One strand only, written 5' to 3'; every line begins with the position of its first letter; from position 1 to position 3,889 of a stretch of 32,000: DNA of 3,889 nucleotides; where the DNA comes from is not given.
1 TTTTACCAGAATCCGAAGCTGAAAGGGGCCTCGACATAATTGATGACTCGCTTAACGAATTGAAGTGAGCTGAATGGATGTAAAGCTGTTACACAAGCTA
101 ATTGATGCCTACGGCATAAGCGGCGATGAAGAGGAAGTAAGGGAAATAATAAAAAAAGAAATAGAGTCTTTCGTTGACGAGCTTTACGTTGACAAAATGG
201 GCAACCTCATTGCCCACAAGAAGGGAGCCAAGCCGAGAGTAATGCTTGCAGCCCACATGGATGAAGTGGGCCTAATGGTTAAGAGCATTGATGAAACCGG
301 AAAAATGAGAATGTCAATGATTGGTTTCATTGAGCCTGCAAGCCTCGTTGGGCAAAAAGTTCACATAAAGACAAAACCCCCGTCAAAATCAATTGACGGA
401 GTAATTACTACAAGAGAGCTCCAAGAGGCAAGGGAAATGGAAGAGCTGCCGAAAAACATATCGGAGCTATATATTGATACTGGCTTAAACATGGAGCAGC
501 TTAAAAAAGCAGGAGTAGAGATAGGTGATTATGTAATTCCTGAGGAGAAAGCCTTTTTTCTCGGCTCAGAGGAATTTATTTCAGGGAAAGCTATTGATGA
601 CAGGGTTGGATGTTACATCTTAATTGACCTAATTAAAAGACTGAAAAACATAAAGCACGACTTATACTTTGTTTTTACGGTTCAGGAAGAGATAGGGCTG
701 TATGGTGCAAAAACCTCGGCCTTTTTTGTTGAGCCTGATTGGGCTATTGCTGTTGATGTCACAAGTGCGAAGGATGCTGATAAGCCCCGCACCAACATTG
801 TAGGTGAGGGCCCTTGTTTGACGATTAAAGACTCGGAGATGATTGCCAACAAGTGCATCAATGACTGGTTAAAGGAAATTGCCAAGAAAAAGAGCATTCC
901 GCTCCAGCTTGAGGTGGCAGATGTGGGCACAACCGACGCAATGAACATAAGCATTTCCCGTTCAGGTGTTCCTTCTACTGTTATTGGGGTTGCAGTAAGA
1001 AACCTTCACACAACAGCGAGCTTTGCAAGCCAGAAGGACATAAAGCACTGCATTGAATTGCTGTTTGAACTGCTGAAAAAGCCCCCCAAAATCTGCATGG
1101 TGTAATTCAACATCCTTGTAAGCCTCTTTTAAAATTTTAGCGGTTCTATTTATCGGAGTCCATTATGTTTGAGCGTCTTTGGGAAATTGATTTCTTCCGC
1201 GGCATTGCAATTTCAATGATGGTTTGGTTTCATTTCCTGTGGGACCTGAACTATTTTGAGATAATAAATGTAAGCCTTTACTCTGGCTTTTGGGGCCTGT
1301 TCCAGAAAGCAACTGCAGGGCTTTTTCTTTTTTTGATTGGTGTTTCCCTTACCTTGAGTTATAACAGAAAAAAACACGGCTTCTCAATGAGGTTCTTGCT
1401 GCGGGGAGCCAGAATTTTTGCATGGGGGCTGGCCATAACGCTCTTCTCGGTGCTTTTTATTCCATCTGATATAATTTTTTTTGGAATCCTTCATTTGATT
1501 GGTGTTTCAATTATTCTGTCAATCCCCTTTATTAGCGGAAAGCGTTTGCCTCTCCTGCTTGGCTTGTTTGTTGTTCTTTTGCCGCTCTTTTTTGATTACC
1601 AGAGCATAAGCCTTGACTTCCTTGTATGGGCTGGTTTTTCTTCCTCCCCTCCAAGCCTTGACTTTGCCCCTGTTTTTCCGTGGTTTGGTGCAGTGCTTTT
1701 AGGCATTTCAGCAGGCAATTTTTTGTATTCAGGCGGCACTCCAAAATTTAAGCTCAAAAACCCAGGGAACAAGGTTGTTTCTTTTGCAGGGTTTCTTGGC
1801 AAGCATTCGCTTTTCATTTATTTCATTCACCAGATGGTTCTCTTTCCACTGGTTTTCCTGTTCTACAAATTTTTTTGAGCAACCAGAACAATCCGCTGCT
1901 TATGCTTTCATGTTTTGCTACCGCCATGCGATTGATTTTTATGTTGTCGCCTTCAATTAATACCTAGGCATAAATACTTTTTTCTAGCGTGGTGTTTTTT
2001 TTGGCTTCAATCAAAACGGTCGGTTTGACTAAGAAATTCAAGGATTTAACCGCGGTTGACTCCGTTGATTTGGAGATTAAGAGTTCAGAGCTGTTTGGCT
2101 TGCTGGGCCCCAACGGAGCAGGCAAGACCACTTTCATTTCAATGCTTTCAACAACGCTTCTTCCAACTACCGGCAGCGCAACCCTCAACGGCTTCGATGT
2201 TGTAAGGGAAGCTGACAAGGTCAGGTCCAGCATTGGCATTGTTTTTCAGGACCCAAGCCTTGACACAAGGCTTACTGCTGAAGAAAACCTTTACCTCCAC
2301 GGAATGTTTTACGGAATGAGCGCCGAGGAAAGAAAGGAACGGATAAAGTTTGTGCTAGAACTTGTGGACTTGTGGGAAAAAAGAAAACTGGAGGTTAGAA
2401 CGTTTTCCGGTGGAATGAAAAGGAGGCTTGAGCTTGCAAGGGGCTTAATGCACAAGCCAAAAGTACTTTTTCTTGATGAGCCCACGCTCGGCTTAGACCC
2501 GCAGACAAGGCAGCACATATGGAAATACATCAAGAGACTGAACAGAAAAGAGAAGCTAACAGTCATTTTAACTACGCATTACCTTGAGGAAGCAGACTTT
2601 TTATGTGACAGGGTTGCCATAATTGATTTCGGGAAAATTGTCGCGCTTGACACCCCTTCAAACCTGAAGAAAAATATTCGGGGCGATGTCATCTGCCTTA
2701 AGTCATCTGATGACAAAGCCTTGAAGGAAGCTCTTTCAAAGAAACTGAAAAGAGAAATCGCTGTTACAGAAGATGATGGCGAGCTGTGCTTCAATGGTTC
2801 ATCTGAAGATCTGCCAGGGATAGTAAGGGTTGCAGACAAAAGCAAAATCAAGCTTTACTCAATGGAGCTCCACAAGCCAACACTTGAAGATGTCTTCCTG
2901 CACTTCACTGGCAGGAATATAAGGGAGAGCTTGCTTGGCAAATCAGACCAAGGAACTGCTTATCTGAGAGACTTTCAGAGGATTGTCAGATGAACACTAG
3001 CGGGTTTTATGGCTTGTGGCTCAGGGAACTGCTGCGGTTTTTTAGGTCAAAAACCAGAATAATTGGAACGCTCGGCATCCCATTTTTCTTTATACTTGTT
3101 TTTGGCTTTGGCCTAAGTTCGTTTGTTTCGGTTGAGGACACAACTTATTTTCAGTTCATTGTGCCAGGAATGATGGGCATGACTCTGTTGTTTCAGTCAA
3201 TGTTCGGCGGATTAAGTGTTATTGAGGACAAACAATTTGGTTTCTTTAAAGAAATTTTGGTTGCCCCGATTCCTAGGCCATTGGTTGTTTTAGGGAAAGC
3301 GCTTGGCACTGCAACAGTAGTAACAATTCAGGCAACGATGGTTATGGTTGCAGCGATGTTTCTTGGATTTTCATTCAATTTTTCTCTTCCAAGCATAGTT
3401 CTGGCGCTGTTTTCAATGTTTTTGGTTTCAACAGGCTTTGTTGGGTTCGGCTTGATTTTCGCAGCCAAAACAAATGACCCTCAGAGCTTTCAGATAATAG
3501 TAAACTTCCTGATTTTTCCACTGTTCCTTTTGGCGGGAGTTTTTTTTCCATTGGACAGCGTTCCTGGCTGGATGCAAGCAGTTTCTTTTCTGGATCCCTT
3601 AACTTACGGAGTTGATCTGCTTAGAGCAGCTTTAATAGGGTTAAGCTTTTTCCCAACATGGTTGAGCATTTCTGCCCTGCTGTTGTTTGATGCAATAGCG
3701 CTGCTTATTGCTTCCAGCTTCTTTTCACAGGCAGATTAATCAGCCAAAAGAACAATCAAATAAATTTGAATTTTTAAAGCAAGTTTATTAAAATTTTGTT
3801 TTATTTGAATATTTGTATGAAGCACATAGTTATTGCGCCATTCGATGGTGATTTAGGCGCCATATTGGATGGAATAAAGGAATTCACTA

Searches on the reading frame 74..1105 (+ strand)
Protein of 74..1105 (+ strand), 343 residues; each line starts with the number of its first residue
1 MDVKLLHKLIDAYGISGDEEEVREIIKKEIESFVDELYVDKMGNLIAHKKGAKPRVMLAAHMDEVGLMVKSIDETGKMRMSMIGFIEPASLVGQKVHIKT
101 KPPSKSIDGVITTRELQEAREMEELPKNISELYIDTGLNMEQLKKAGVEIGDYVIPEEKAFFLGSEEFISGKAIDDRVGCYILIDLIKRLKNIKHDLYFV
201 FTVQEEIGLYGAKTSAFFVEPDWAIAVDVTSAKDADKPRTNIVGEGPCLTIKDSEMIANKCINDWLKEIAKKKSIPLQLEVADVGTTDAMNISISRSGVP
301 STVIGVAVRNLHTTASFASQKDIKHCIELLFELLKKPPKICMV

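Call 9: search_protein_families(library=pfam, proteins=[window:74-1105:+], max_evalue=0.001)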
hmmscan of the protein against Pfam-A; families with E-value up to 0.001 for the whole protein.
window:74-1105:+ (343 aa): 4 families
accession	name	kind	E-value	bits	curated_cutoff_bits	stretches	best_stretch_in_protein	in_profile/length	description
PF05343.19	Peptidase_M42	-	1.9e-88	296.8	23.2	1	43-329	1-292/292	M42 glutamyl aminopeptidase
PF02127.20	Peptidase_M18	-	1.2e-06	28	24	0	217-330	311-428/432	Aminopeptidase I zinc metalloprotease (M18)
PF04389.22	Peptidase_M28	-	3.9e-06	27.2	21.3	1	173-216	30-77/193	Peptidase family M28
PF01546.33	Peptidase_M20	-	6.3e-06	26.7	24.6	1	173-335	33-205/206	Peptidase family M20/M25/M40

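Call 80: find_encoding_contigs(protein=window:74-1105:+, flank=10000, max_places=1)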
Protein window:74-1105:+ (343 aa): 24 contigs read that carry it; 1 place shown.
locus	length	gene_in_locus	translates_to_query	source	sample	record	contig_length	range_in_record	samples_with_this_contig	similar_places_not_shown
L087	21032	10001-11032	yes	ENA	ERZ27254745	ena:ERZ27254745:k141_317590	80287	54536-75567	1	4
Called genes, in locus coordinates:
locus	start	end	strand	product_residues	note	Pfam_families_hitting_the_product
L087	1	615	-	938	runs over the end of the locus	-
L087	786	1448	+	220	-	PF13462:Thioredoxin_4, PF01323:DSBA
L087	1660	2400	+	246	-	PF13462:Thioredoxin_4, PF13098:Thioredoxin_2 (faint), PF01323:DSBA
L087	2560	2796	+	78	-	PF00462:Glutaredoxin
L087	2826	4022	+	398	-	PF00390:malic, PF03949:Malic_M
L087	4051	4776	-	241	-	PF02535:Zip (weak)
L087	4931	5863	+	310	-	PF00696:AA_kinase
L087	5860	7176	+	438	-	-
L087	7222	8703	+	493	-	PF00171:Aldedh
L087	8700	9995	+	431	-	PF00202:Aminotran_3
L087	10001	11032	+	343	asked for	PF02127:Peptidase_M18 (faint), PF05343:Peptidase_M42, PF04389:Peptidase_M28 (faint), PF01546:Peptidase_M20 (weak)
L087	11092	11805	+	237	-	PF01757:Acyl_transf_3 (faint), PF07786:HGSNAT_cat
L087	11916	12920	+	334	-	PF13175:AAA_15 (faint), PF00005:ABC_tran, PF13304:AAA_21 (weak), PF13732:DrrA1-3_C (weak)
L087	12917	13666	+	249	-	PF01061:ABC2_membrane, PF12698:ABC2_membrane_3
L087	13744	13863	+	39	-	-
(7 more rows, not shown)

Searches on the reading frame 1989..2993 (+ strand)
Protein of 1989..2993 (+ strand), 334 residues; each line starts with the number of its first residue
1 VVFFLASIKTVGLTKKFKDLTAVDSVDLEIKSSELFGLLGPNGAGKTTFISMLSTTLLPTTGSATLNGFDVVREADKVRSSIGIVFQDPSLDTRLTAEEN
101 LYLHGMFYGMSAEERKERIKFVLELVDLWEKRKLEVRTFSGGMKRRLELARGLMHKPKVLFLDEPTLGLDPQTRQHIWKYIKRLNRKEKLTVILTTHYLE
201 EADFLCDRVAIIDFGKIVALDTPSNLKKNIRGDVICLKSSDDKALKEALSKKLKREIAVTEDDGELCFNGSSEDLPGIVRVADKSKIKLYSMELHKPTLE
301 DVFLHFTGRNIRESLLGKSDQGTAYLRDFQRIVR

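Call 9: search_protein_families(library=pfam, proteins=[window:1989-2993:+], max_evalue=0.001)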
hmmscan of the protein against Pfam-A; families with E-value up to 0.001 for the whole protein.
window:1989-2993:+ (334 aa): 5 families
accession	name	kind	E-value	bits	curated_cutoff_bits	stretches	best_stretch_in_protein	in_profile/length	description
PF00005.33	ABC_tran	-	1e-33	117.2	25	1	24-166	2-136/137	ABC transporter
PF13304.12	AAA_21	-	4.5e-11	43.8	27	1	132-197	231-298/304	AAA domain, putative AbiEii toxin, Type IV TA system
PF13175.12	AAA_15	-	2.7e-06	27.7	32.1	0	155-197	327-369/374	AAA ATPase domain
PF13732.12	DrrA1-3_C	-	4.9e-06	27.6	27.4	1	222-305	2-79/81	ATP-binding protein DrrA1-3-like, C-terminal domain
PF02463.25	SMC_N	-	9e-05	22.4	40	1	16-198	9-201/220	RecF/RecN/SMC N terminal domain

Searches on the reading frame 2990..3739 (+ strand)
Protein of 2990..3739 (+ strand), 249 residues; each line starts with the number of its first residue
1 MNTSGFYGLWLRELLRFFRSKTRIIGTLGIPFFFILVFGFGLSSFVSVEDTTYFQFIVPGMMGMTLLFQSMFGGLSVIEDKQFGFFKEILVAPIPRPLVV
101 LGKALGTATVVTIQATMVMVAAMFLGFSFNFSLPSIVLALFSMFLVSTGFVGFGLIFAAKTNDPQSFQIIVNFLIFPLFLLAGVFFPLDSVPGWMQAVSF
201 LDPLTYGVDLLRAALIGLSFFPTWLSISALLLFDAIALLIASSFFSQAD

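Call 9: search_protein_families(library=pfam, proteins=[window:2990-3739:+], max_evalue=0.001)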
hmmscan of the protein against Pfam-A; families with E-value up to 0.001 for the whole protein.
window:2990-3739:+ (249 aa): 2 families
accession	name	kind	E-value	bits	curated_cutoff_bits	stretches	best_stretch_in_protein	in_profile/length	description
PF01061.29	ABC2_membrane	-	1.1e-33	117.1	26.9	1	6-215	3-210/211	ABC-2 type transporter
PF12698.13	ABC2_membrane_3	-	2.2e-16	60.3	31.6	1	49-241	156-345/347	ABC-2 family transporter protein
